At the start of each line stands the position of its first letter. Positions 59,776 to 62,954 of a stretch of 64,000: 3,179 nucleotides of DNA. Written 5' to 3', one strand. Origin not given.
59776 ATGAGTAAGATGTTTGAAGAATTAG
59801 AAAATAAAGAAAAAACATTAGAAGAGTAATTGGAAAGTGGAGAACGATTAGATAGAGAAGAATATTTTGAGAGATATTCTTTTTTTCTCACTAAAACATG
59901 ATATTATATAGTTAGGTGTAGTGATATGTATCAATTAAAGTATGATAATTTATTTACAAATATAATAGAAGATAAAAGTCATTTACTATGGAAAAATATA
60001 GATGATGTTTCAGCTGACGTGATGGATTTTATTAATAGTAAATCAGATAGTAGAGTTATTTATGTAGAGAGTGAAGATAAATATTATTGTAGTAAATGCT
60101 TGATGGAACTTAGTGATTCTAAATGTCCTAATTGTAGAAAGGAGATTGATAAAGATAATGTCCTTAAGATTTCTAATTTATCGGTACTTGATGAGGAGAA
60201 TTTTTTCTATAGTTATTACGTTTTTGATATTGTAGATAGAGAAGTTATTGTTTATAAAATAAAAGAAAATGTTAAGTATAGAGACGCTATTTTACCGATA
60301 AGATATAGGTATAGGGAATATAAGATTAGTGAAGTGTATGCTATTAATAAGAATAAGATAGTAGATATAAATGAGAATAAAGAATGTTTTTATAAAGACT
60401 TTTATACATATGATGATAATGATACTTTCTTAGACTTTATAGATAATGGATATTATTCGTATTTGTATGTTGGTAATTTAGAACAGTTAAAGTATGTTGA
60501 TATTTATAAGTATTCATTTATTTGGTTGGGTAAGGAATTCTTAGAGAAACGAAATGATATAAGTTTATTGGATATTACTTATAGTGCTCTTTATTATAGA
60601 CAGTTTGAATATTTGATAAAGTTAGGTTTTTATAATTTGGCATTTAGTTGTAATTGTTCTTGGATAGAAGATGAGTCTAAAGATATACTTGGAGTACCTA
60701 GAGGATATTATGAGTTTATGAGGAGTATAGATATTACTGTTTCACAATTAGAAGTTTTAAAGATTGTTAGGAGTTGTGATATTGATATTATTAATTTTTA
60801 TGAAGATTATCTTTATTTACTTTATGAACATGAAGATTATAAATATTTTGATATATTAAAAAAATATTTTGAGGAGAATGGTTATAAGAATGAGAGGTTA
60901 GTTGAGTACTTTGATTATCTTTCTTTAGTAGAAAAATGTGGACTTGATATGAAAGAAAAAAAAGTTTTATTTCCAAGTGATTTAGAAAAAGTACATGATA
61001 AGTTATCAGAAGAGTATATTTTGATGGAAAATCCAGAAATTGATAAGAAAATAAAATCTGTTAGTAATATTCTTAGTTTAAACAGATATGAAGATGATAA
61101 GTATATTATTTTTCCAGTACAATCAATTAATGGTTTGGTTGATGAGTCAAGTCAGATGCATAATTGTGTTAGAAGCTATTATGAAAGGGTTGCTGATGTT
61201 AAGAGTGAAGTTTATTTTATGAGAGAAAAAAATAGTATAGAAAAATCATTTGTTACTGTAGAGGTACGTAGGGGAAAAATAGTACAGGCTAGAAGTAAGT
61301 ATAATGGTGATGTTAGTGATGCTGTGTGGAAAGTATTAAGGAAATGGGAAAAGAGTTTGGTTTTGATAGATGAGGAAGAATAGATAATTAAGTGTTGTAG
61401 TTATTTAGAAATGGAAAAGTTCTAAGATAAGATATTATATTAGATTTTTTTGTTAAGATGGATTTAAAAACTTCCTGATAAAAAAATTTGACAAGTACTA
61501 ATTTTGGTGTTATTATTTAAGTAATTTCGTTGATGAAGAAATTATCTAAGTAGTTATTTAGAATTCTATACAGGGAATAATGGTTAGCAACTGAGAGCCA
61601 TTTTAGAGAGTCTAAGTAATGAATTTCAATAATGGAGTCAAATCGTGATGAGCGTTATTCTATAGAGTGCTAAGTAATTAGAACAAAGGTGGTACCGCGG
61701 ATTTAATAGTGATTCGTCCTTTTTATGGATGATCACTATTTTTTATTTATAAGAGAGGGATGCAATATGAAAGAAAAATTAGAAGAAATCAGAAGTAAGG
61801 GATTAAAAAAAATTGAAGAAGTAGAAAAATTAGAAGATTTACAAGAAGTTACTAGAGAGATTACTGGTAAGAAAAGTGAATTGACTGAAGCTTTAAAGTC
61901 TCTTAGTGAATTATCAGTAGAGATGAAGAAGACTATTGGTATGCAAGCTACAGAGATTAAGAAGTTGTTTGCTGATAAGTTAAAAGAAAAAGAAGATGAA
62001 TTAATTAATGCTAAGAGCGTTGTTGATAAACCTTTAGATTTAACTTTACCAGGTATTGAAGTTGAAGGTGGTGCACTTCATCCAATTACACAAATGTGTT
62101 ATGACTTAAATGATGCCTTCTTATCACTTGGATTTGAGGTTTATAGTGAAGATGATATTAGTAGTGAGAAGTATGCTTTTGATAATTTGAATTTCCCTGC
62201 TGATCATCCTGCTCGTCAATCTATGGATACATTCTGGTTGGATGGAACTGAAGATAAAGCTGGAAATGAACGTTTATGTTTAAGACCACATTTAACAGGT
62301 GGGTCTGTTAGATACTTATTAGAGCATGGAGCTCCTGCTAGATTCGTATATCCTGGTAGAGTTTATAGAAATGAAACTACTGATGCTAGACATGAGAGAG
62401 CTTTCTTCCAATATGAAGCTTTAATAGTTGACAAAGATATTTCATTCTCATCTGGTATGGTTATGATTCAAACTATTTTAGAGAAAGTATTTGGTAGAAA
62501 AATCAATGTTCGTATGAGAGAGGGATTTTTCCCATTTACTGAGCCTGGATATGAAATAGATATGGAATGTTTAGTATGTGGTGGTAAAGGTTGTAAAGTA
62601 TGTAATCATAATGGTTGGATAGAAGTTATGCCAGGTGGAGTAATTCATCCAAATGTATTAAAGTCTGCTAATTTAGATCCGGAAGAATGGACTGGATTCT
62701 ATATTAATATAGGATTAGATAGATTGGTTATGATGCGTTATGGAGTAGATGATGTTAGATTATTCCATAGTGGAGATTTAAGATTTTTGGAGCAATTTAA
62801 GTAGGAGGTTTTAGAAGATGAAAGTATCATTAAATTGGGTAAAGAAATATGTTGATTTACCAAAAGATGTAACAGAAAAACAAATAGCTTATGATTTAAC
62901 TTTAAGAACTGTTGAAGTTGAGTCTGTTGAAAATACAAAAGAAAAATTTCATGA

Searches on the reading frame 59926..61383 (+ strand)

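Call 3: search_protein_families(library=pfam, proteins=[window:59926-61383:+], max_evalue=0.01)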
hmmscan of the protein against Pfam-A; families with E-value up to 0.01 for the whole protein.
window:59926-61383:+ (485 aa): 2 families
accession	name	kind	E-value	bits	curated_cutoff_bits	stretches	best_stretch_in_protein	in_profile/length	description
PF14284.11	PcfJ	-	2.1e-26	93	25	1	328-462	2-137/147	PcfJ-like protein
PF13920.12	zf-C3HC4_3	-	0.0003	21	27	1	42-75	13-47/49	Zinc finger, C3HC4 type (RING finger)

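Call 4: search_protein_families(library=padloc, proteins=[window:59926-61383:+], max_evalue=0.01)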
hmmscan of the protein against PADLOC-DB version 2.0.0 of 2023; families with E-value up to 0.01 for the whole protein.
window:59926-61383:+ (485 aa): 0 families

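Call 51: search_protein_families(library=ncbifam, proteins=[window:59926-61383:+], max_evalue=0.001)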
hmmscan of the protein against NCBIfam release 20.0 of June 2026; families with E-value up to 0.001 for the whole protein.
window:59926-61383:+ (485 aa): 0 families

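Call 76: search_protein_families(library=phrogs, proteins=[window:59926-61383:+], max_evalue=0.001)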
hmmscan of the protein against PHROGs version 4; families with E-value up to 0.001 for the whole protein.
window:59926-61383:+ (485 aa): 4 families
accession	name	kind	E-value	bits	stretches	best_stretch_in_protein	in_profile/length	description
phrog_8470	-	unknown function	4.7e-35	122.4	1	27-476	58-549/567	-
phrog_3169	-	unknown function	1.1e-30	108.2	1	323-477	314-465/474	-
phrog_7484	-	unknown function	7.3e-23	82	1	325-477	288-442/450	-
phrog_9653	-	unknown function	3.8e-17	63.5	1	305-475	200-363/373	-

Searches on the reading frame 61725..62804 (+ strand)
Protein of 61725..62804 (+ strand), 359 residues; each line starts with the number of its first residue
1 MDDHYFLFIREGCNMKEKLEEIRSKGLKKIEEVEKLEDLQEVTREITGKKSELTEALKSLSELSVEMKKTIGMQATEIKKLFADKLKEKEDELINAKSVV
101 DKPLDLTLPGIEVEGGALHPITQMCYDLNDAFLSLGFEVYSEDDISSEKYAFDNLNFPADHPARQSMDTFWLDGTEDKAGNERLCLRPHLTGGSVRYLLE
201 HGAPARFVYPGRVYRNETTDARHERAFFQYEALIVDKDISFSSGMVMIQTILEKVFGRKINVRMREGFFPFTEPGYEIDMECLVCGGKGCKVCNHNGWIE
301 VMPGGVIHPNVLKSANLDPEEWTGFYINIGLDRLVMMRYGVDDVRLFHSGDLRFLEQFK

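Call 17: find_encoding_contigs(protein=window:61725-62804:+, flank=10000, max_places=10)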
Protein window:61725-62804:+ (359 aa): no gene with exactly this product is on record in the collection.

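Call 21: find_encoding_contigs(protein=window:61767-62804:+, flank=10000, max_places=10)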
Protein window:61767-62804:+ (345 aa): 24 contigs read that carry it; 8 places shown.
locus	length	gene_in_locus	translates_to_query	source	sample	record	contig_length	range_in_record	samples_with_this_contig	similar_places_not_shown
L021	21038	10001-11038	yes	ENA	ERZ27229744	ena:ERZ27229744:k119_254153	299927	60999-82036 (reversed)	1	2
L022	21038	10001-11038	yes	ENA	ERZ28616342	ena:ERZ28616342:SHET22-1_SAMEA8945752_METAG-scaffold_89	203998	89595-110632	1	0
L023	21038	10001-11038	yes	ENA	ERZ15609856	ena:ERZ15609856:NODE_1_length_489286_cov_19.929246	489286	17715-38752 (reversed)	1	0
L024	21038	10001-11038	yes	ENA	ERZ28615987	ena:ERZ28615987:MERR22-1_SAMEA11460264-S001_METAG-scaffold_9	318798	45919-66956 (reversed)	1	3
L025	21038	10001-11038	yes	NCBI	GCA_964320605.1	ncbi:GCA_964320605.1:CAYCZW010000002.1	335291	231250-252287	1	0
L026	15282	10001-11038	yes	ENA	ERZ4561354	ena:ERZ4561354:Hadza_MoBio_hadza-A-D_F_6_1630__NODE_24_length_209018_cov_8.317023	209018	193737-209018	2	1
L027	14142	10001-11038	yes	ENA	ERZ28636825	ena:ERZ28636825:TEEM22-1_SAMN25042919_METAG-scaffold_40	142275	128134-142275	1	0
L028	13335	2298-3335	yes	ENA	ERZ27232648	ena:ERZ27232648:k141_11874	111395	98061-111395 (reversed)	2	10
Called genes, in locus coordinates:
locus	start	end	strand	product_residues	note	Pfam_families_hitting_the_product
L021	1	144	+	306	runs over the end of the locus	PF12728:HTH_17 (weak), PF02661:Fic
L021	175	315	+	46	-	-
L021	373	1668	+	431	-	-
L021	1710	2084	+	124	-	PF04266:ASCH (weak)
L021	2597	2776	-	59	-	PF13936:HTH_38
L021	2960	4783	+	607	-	PF03235:GmrSD_N, PF07510:GmrSD_C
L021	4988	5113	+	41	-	-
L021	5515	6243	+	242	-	-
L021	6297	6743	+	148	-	PF00293:NUDIX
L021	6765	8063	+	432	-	PF09903:DUF2130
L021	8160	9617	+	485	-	PF14284:PcfJ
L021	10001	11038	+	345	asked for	PF02912:Phe_tRNA-synt_N, PF01409:tRNA-synt_2d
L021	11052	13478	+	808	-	PF01588:tRNA_bind, PF03483:B3_4, PF03484:B5, PF17759:tRNA_synthFbeta, PF03147:FDX-ACB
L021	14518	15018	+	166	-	PF01272:GreA_GreB (faint)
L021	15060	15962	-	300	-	PF24585:YunG, PF03167:UDG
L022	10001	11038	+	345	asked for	PF02912:Phe_tRNA-synt_N, PF01409:tRNA-synt_2d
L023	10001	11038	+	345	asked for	PF02912:Phe_tRNA-synt_N, PF01409:tRNA-synt_2d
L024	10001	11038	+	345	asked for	PF02912:Phe_tRNA-synt_N, PF01409:tRNA-synt_2d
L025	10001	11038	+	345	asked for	PF02912:Phe_tRNA-synt_N, PF01409:tRNA-synt_2d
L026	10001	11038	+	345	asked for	PF02912:Phe_tRNA-synt_N, PF01409:tRNA-synt_2d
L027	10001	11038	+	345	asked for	PF02912:Phe_tRNA-synt_N, PF01409:tRNA-synt_2d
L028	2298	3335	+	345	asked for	PF02912:Phe_tRNA-synt_N, PF01409:tRNA-synt_2d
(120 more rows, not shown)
